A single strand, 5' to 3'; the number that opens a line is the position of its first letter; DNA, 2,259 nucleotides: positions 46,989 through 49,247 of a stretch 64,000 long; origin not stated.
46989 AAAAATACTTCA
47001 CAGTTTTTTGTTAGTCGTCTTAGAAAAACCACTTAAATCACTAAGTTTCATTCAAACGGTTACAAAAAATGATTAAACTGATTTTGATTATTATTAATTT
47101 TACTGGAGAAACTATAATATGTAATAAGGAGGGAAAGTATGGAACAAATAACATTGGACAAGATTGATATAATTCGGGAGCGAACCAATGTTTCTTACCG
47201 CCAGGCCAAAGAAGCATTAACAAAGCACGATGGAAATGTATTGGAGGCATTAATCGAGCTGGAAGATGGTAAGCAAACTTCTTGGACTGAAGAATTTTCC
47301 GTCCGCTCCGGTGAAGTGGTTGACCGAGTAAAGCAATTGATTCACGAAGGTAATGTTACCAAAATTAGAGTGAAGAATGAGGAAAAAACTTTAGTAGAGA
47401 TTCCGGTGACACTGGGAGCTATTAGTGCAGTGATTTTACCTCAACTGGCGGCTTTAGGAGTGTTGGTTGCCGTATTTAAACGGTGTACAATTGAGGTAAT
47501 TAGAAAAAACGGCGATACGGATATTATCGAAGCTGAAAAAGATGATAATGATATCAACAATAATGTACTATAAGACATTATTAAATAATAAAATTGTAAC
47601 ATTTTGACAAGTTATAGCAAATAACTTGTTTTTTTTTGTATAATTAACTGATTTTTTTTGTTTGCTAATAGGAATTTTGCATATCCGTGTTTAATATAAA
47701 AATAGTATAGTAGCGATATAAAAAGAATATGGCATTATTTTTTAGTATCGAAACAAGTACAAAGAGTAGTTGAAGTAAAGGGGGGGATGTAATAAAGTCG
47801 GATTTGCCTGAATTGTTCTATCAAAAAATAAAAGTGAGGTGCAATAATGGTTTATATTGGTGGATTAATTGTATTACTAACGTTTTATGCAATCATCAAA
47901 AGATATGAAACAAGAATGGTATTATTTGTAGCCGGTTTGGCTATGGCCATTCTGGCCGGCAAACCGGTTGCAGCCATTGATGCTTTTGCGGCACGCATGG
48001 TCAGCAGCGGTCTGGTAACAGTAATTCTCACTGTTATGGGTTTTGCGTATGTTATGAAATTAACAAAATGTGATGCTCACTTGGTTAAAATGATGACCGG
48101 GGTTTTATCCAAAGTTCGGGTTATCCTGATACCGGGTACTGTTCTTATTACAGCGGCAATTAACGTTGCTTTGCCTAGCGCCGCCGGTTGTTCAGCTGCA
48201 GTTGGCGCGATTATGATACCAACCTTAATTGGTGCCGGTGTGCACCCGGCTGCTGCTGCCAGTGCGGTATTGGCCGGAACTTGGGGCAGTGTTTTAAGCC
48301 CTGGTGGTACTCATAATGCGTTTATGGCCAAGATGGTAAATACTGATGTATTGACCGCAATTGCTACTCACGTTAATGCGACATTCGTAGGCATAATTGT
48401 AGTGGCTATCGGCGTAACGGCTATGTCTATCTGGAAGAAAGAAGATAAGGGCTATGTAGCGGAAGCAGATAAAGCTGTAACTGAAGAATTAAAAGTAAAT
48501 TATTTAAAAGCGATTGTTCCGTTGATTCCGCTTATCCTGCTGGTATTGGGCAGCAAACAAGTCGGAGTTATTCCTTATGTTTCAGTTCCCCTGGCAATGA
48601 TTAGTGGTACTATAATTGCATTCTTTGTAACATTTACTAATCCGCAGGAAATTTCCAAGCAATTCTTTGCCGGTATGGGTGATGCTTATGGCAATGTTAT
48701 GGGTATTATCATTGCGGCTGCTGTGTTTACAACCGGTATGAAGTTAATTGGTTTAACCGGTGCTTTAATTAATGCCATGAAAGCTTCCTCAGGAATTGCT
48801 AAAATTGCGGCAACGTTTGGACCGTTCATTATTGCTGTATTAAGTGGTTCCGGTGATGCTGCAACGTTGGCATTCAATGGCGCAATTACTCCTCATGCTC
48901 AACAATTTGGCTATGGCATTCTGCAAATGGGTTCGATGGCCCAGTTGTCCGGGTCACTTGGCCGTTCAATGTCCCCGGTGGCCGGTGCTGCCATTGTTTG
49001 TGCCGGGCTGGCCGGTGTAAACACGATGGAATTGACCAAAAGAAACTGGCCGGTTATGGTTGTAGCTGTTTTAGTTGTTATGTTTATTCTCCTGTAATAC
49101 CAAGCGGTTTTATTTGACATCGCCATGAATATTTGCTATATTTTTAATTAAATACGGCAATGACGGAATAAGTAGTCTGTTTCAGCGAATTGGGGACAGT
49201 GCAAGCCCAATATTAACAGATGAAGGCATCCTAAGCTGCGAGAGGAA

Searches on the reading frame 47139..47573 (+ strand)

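Call 37: search_protein_families(library=pfam, proteins=[window:47139-47573:+], max_evalue=0.00001)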
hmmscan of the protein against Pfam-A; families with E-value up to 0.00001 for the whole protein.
window:47139-47573:+ (144 aa): 1 family
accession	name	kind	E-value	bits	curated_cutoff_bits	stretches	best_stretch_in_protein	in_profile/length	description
PF14242.11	DUF4342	-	3.8e-27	94.6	25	1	47-122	2-81/81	Domain of unknown function (DUF4342)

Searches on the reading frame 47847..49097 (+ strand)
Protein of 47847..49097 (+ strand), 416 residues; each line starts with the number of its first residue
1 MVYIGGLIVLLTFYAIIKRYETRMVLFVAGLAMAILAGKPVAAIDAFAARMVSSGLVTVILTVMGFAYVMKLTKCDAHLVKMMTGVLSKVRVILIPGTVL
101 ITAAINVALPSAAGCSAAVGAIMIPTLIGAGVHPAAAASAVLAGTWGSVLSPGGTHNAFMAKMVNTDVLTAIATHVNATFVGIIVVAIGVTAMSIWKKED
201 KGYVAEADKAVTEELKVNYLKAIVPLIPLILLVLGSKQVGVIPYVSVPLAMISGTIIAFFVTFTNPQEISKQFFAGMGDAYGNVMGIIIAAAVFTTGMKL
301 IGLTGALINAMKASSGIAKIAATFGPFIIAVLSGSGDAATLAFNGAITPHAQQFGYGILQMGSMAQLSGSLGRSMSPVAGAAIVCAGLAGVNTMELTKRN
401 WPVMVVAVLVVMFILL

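Call 37: search_protein_families(library=pfam, proteins=[window:47847-49097:+], max_evalue=0.00001)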
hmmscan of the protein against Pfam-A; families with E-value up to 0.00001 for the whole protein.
window:47847-49097:+ (416 aa): 1 family
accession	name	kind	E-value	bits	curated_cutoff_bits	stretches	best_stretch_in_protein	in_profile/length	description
PF03606.21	DcuC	-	2.6e-15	56.4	23.1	1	54-415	76-456/461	C4-dicarboxylate anaerobic carrier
